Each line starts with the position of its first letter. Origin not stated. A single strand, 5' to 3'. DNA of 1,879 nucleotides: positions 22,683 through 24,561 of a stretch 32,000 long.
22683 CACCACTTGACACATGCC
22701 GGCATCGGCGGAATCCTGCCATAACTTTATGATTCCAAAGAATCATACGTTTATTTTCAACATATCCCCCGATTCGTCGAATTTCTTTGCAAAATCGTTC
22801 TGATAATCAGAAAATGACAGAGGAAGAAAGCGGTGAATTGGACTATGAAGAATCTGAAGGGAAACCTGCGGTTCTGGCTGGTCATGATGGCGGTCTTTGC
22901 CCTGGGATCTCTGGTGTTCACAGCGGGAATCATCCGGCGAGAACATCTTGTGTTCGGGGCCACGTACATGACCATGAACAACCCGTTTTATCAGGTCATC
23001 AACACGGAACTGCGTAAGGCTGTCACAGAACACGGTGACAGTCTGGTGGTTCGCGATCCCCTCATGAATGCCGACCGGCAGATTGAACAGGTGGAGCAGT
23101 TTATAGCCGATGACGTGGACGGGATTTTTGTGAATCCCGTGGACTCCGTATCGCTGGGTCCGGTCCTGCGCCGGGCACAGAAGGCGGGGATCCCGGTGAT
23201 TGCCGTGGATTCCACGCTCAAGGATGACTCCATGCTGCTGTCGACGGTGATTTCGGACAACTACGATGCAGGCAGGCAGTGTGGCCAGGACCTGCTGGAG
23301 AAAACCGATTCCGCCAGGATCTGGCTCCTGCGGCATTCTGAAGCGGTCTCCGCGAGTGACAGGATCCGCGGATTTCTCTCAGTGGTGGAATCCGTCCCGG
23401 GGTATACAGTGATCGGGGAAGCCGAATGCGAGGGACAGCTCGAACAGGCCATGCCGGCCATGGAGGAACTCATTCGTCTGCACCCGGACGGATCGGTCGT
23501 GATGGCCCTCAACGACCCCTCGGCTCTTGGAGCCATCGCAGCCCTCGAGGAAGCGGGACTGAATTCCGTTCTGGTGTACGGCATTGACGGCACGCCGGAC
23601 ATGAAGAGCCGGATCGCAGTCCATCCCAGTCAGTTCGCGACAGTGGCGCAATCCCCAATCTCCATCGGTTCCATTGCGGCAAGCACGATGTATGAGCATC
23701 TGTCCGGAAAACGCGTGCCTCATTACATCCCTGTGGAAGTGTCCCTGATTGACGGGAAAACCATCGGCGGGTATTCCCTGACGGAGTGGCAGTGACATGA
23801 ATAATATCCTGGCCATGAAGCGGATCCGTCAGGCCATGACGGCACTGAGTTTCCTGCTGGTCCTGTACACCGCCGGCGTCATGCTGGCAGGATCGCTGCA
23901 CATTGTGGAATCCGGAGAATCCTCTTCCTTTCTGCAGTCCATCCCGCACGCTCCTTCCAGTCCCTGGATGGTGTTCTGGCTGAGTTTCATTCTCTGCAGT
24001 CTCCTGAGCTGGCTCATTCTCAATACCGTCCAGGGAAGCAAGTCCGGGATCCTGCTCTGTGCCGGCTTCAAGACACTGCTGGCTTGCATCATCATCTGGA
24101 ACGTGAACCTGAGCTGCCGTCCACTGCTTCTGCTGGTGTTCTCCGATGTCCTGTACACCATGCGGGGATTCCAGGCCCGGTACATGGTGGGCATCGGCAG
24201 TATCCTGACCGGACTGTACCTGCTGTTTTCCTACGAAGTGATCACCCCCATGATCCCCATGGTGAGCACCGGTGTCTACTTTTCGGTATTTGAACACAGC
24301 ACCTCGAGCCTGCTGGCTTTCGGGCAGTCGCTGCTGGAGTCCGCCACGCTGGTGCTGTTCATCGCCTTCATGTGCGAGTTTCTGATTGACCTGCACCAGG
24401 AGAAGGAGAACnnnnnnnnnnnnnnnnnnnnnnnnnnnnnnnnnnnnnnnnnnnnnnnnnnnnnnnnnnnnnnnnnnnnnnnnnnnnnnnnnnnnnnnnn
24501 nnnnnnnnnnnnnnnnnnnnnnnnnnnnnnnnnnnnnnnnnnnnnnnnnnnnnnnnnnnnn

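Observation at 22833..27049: Four-component sugar sensor (PBP1 anchor protein - HisKA_3 kinase - NarL regulator - orphan lipoprotein SBP) beside a giant fructanase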

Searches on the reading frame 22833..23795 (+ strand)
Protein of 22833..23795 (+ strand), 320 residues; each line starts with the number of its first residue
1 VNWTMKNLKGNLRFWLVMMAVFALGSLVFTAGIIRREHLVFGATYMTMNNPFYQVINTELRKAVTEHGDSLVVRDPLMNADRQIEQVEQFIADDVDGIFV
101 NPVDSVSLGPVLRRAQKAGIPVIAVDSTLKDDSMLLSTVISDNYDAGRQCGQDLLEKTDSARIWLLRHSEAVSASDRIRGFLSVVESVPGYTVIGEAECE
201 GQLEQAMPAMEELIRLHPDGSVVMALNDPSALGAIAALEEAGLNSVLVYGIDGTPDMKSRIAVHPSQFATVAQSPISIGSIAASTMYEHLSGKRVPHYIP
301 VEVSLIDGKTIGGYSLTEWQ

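Call 3: search_protein_families(library=pfam, proteins=[window:22833-23795:+], max_evalue=0.01)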
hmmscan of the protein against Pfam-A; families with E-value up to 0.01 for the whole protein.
window:22833-23795:+ (320 aa): 4 families
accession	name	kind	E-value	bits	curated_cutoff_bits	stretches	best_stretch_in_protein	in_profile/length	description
PF13407.12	Peripla_BP_4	-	2.6e-47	162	35.1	1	46-293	6-257/258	Periplasmic binding protein domain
PF00532.27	Peripla_BP_1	-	3.4e-20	73.1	22.2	1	41-288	4-259/281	Periplasmic binding proteins and sugar binding domain of LacI family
PF13458.12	Peripla_BP_6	-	2e-08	34.7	31.7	1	71-256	45-230/343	Periplasmic binding protein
PF13377.12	Peripla_BP_3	-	4e-08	33.9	26.5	1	163-310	12-166/167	Periplasmic binding protein-like domain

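Call 4: search_protein_families(library=ncbifam, proteins=[window:22833-23795:+], max_evalue=0.01)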
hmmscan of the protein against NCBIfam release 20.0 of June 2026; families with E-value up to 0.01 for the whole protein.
window:22833-23795:+ (320 aa): 25 families
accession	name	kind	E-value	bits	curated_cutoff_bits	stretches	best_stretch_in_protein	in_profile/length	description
NF007936.0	PRK10653.1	equivalog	2.8e-36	125.3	337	1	44-306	32-293/295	ribose ABC transporter substrate-binding protein RbsB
NF041827.1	YtfQ_transport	equivalog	4.1e-25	88.4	510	1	59-279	45-276/320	galactofuranose ABC transporter, galactofuranose-binding protein YtfQ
TIGR02634.1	xylF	equivalog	2.9e-17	63.2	389.55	1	60-284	20-249/302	D-xylose ABC transporter substrate-binding protein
NF007449.0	PRK10014.1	subfamily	1.1e-15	57.6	310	1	40-245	66-269/342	Mal regulon transcriptional regulator MalI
NF007254.0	PRK09701.1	equivalog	3.3e-15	56.1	335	1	44-307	30-305/311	D-allose transporter substrate-binding protein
TIGR02637.1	RhaS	equivalog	3.8e-14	52.6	342.25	1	47-156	7-118/302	rhamnose ABC transporter substrate-binding protein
NF007743.0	PRK10423.1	equivalog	7e-12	45.1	531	1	45-290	66-308/330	ribose operon transcriptional repressor RbsR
NF047341.1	lactose_RbsR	equivalog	1.4e-11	44.3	382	1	42-306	65-323/331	ribose utilization transcriptional repressor RbsR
NF052284.1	rhzpin_SBP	equivalog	4.8e-11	42.3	420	1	49-264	12-230/289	rhizopine catabolism ABC transporter substrate-binding protein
NF007979.0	PRK10703.1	equivalog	5.5e-11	42.1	501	1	47-311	68-331/341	HTH-type transcriptional repressor PurR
NF040907.2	ChvE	equivalog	1.2e-10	41.1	460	1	80-160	40-120/324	multiple monosaccharide ABC transporter substrate-binding protein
NF007680.0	PRK10355.1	equivalog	1.8e-10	40.6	504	1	66-277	53-268/331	D-xylose ABC transporter substrate-binding protein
NF008452.0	PRK11303.1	equivalog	6.9e-10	38.6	385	1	41-217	64-236/332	catabolite repressor/activator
TIGR02417.1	fruct_sucro_rep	subfamily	3.7e-09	36.3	389.55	1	40-187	62-206/327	D-fructose-responsive transcription factor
NF007075.0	PRK09526.1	subfamily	6e-09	35.3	340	1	70-311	95-331/358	LacI family DNA-binding transcriptional regulator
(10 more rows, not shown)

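Call 53: search_solved_structures(query=window:22833-23795:+, max_evalue=1e-10)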
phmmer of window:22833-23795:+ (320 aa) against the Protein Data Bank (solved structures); distinct sequences matched with E-value up to 1e-10: 47.
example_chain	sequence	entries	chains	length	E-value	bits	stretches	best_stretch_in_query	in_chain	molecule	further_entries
2ioy_A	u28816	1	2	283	1.9e-35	125.9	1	41-313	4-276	Periplasmic sugar-binding protein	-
7e7m_A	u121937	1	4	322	4.7e-35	124.6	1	38-298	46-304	D-ribose ABC transporter substrate-binding protein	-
1drk_A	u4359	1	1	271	4.1e-32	114.9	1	45-306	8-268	D-RIBOSE-BINDING PROTEIN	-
2gx6_A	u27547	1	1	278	1.1e-31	113.5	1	45-306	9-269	D-ribose-binding periplasmic protein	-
1drj_A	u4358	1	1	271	2.8e-31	112.2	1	45-306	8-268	D-RIBOSE-BINDING PROTEIN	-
1urp_A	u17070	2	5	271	2.9e-31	112.1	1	45-306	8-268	D-RIBOSE-BINDING PROTEIN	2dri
1dbp_A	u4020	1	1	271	2.8e-30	108.9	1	45-306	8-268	D-RIBOSE-BINDING PROTEIN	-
1ba2_A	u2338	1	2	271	3.7e-30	108.5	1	45-306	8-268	D-RIBOSE-BINDING PROTEIN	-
2fn8_A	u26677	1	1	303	9.9e-29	103.8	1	45-315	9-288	ribose ABC transporter, periplasmic ribose-binding protein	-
2fn9_A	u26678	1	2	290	3.9e-28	101.9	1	45-307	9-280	ribose ABC transporter, periplasmic ribose-binding protein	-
4rwe_A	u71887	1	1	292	1.1e-27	100.5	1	41-314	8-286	Sugar-binding transport protein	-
4yv7_A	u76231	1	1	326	1.1e-27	100.4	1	39-309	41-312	Periplasmic binding protein/LacI transcriptional regulator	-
4zjp_A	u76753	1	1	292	3.3e-26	95.5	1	42-306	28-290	Monosaccharide-transporting ATPase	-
5ocp_A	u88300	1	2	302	2.8e-25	92.5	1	64-292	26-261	Periplasmic binding protein/LacI transcriptional regulator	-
5hsg_A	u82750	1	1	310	7.8e-24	87.8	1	48-314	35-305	Putative ABC transporter, nucleotide binding/ATPase protein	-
2x7x_A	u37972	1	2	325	1.7e-18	70.2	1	56-257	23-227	SENSOR PROTEIN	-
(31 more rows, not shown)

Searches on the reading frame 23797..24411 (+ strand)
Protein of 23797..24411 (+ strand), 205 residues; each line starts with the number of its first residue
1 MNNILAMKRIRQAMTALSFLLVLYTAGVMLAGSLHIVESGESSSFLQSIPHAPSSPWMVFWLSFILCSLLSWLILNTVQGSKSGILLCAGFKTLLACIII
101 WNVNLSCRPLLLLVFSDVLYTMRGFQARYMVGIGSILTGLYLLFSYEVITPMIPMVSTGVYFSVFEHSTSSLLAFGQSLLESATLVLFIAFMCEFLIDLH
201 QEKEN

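Call 80: search_protein_representatives(protein=window:23797-24411:+)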
Query: 205 residues. Proteins with E-value up to 0.001 (for the whole library): 49; up to 1e-10: 3; up to 1e-30: 2. The best 49 are listed.
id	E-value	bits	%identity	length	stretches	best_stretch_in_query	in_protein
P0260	8.1e-52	192.2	67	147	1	1-138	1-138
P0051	1.7e-44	168.3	45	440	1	8-204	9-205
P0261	1.3e-12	64.3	31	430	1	8-205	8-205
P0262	4.6e-10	55.9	29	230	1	8-204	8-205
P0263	9.8e-10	54.9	27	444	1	8-204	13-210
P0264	1.6e-09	54.1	28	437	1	10-199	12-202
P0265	2.1e-09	53.8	27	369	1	7-199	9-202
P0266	2.1e-09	53.8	63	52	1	148-199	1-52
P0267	2.3e-09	53.6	28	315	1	9-204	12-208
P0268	3.1e-09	53.3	28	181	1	10-171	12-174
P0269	4.5e-09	52.7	32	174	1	7-150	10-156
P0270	5.9e-09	52.3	24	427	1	10-204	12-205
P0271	2.3e-08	50.4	24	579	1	9-201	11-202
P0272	4.6e-08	49.4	27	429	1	10-204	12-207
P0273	1.3e-07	48.0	29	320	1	6-204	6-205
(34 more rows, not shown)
